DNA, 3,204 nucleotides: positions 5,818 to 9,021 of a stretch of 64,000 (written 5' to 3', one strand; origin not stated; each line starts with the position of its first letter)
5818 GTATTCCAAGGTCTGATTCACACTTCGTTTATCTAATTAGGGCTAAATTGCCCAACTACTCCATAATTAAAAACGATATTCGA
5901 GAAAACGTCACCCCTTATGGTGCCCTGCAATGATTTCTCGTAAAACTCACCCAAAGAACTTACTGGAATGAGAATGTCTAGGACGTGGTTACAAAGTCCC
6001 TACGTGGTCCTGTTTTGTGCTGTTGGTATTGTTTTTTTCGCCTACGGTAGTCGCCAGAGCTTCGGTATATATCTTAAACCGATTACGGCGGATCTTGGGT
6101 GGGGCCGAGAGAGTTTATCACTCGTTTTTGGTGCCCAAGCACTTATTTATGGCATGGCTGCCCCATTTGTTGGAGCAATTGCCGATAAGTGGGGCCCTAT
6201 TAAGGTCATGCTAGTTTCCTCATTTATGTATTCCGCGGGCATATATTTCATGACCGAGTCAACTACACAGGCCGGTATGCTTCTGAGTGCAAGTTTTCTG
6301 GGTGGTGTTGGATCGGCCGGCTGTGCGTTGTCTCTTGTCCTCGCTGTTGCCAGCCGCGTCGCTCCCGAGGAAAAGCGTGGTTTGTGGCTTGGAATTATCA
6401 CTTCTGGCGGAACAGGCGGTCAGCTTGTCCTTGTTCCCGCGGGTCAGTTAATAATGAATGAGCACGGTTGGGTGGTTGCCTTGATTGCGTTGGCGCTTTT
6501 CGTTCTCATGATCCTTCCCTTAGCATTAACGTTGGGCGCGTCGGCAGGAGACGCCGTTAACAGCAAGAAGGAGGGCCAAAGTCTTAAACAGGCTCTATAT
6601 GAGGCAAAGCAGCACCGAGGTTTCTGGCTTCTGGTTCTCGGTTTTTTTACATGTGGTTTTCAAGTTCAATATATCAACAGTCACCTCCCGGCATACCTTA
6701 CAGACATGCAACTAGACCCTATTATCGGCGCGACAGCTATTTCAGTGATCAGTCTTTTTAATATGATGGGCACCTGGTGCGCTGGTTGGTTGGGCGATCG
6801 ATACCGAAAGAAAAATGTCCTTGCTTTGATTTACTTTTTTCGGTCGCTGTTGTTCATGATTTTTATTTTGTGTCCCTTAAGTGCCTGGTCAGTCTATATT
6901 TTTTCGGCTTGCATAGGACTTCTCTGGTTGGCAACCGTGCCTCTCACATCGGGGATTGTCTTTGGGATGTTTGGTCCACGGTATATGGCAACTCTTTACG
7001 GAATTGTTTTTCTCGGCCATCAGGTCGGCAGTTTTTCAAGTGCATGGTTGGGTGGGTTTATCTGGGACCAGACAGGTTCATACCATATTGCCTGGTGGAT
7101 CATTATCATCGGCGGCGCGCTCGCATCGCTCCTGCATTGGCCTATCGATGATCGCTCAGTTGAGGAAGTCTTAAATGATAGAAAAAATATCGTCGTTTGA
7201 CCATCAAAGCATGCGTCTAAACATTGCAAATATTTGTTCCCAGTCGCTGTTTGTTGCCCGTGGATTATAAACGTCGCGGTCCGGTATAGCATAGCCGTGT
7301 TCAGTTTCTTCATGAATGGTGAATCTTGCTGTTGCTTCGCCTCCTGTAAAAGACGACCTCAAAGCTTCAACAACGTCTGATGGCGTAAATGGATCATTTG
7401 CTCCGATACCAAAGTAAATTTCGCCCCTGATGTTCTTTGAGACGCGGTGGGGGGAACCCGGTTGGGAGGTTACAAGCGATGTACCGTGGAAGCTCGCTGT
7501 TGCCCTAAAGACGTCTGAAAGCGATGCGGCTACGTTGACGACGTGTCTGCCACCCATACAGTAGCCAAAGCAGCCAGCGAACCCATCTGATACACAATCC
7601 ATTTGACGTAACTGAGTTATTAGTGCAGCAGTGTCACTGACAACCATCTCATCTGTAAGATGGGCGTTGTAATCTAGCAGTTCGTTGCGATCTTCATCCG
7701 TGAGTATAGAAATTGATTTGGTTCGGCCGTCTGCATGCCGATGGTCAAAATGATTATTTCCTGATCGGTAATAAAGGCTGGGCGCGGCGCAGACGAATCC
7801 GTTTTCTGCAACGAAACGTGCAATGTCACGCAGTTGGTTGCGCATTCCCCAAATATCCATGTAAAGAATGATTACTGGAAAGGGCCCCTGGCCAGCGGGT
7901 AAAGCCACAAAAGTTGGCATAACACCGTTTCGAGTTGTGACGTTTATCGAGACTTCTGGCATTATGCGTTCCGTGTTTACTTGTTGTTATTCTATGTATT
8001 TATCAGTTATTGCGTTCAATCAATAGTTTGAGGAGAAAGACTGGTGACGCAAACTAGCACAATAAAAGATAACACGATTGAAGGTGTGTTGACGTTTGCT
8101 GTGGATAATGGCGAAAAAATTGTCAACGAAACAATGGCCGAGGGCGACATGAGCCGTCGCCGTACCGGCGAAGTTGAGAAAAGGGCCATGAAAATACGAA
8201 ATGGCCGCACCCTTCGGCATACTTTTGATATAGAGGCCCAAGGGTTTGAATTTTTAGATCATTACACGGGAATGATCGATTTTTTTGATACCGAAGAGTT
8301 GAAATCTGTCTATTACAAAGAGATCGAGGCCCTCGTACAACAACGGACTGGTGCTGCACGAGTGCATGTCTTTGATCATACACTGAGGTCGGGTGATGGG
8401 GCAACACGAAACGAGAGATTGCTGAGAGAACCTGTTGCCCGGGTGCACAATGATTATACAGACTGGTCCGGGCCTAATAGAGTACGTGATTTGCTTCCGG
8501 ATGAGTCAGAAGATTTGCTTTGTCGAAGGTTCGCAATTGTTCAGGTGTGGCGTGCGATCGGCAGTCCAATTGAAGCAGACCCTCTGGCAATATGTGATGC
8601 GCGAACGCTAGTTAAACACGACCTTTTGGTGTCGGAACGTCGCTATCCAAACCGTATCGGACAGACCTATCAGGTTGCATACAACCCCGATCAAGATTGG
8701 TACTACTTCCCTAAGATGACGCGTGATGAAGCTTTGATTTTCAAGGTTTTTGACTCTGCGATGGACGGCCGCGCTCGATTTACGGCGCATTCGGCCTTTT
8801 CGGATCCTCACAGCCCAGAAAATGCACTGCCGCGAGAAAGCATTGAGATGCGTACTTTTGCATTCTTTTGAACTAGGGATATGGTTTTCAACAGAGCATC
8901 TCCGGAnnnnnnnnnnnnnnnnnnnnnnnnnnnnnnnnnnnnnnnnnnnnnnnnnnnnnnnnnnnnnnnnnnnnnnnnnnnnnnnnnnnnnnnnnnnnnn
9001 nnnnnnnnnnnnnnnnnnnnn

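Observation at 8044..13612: Unusual cluster: CmcJ-like oxidoreductase, UbiD decarboxylase, PPOX-like flavoprotein, split TPP decarboxylase, convergent Ldh_2 dehydrogenase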

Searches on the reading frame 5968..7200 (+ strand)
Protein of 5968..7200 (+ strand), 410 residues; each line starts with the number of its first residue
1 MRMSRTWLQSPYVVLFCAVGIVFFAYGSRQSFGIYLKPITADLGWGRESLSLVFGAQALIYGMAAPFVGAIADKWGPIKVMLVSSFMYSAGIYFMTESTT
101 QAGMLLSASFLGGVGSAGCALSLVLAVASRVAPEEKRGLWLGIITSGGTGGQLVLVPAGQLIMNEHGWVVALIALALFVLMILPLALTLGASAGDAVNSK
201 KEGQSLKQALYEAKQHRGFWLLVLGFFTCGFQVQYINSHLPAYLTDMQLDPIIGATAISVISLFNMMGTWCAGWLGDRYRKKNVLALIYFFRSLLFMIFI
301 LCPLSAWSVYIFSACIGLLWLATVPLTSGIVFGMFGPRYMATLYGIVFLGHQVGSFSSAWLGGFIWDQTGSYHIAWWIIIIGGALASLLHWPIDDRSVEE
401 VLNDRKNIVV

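Call 4: search_protein_families(library=pfam, proteins=[window:5968-7200:+], max_evalue=0.01)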
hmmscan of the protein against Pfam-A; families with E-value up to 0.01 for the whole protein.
window:5968-7200:+ (410 aa): 2 families
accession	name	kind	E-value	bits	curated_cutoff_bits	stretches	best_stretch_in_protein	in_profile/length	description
PF07690.21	MFS_1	-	8.7e-45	153.6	33.4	2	21-357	4-345/347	Major Facilitator Superfamily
PF12832.13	MFS_1_like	-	4.5e-07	29.7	25.2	1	21-371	7-367/373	MFS_1 like family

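Call 5: search_protein_families(library=ncbifam, proteins=[window:5968-7200:+], max_evalue=0.01)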
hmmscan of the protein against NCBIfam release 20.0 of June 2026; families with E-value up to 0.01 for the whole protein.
window:5968-7200:+ (410 aa): 16 families
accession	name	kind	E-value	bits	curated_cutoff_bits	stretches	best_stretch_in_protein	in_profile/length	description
NF049980.1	SfMCT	equivalog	1.5e-37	129.2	320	1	14-380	4-376/378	L-lactate MFS transporter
TIGR00890.1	2A0111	subfamily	1.5e-28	99.8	374.85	1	16-381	6-368/377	oxalate/formate antiport family MFS transporter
NF038246.1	bile_salt_MFS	equivalog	7.6e-21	74.4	400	1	34-381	27-391/408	conjugated bile salt MFS transporter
TIGR04259.1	oxa_formateAnti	equivalog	3.1e-16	59.2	335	1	15-389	5-387/405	oxalate/formate MFS antiporter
NF008586.0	PRK11551.1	equivalog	4.9e-12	45.5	410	1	29-306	31-307/406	3-(3-hydroxy-phenyl)propionate transporter MhpT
TIGR00895.1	2A0115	subfamily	4.8e-11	42.2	418.55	2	199-365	232-397/398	aromatic acid/H+ symport family MFS transporter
TIGR00881.1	2A0104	subfamily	1e-10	41.2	407.75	1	21-367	3-371/379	phosphoglycerate transporter protein PgtP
TIGR00880.1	2_A_01_02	superfamily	4.1e-10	39.9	131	1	57-181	7-129/141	multidrug resistance protein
NF000510.1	efflux_Cmx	exception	6.6e-09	35.4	800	1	34-180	24-168/391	chloramphenicol efflux MFS transporter Cmx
NF033135.1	cmx_cmrA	equivalog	1.3e-08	34.4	400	1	36-385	26-368/374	Cmx/CmrA family chloramphenicol efflux MFS transporter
NF053757.1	BclibactTpBcbE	equivalog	5e-07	29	600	1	50-224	39-217/394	bacillibactin exporter BcbE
NF033733.1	MFS_ArsK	equivalog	1.6e-06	27.2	400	1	25-264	15-253/388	arsenite efflux MFS transporter ArsK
NF012184.0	tet_MFS_45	exception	4.9e-06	25.8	975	1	13-184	15-183/458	tetracycline efflux MFS transporter Tet(45)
TIGR00900.1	2A0121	subfamily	8.6e-05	22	319.6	1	219-392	1-176/364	H+ Antiporter protein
TIGR00892.1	2A0113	subfamily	0.00075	18.3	586.1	0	12-378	18-405/455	monocarboxylate transporter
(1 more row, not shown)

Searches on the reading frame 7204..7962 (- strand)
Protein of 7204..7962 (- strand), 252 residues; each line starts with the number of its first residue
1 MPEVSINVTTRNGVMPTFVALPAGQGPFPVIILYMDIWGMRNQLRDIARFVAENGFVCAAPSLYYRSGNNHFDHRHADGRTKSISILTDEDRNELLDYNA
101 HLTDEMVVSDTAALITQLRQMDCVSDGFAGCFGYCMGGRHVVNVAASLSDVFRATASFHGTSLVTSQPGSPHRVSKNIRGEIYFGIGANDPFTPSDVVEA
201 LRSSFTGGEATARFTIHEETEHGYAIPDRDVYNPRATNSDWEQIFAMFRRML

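Call 4: search_protein_families(library=pfam, proteins=[window:7204-7962:-], max_evalue=0.01)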
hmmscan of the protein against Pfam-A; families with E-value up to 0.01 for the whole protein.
window:7204-7962:- (252 aa): 2 families
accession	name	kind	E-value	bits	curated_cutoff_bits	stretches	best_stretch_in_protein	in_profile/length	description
PF01738.24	DLH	-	3.1e-40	138.5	21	1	16-251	2-216/217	Dienelactone hydrolase family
PF07224.18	Chlorophyllase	-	0.00032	20.1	26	1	12-70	26-84/301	Chlorophyllase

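Call 5: search_protein_families(library=ncbifam, proteins=[window:7204-7962:-], max_evalue=0.01)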
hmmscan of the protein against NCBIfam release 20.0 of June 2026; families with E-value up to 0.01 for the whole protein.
window:7204-7962:- (252 aa): 1 family
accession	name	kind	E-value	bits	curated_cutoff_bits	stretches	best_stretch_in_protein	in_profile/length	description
NF041440.1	hydrolase_YghX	exception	1.1e-06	28.1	460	1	16-252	83-292/292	YghX family hydrolase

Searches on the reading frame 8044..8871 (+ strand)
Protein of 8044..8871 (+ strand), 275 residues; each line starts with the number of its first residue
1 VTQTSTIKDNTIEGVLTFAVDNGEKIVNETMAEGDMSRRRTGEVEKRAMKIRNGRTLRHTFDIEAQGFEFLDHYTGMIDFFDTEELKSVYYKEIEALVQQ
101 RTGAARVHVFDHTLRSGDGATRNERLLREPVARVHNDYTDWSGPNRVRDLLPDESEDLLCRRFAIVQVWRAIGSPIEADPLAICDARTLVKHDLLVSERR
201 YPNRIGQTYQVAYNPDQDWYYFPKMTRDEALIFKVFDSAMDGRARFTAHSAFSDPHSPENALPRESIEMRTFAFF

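Call 4: search_protein_families(library=pfam, proteins=[window:8044-8871:+], max_evalue=0.01)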
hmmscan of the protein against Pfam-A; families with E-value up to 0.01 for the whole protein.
window:8044-8871:+ (275 aa): 0 families

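Call 5: search_protein_families(library=ncbifam, proteins=[window:8044-8871:+], max_evalue=0.01)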
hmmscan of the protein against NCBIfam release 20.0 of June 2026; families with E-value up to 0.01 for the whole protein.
window:8044-8871:+ (275 aa): 1 family
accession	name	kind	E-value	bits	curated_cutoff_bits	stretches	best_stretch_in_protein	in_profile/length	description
NF041278.1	CmcJ_NvfI_EfuI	subfamily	4.7e-89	298.5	80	1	15-275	3-263/263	CmcJ/NvfI family oxidoreductase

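Call 28: search_solved_structures(query=window:8044-8871:+, max_evalue=0.01)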
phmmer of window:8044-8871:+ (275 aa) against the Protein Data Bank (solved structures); distinct sequences matched with E-value up to 0.01: 3.
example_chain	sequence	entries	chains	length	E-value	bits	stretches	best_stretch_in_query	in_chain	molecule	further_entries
7eus_A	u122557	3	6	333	1.2e-29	106.9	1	43-275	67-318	2-oxoglutarate (2-OG)-dependent dioxygenase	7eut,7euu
7emz_A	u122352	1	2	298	1.6e-25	93.4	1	49-274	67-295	NvfI W199F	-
7de2_A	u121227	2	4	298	1.6e-25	93.4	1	49-274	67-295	NvfI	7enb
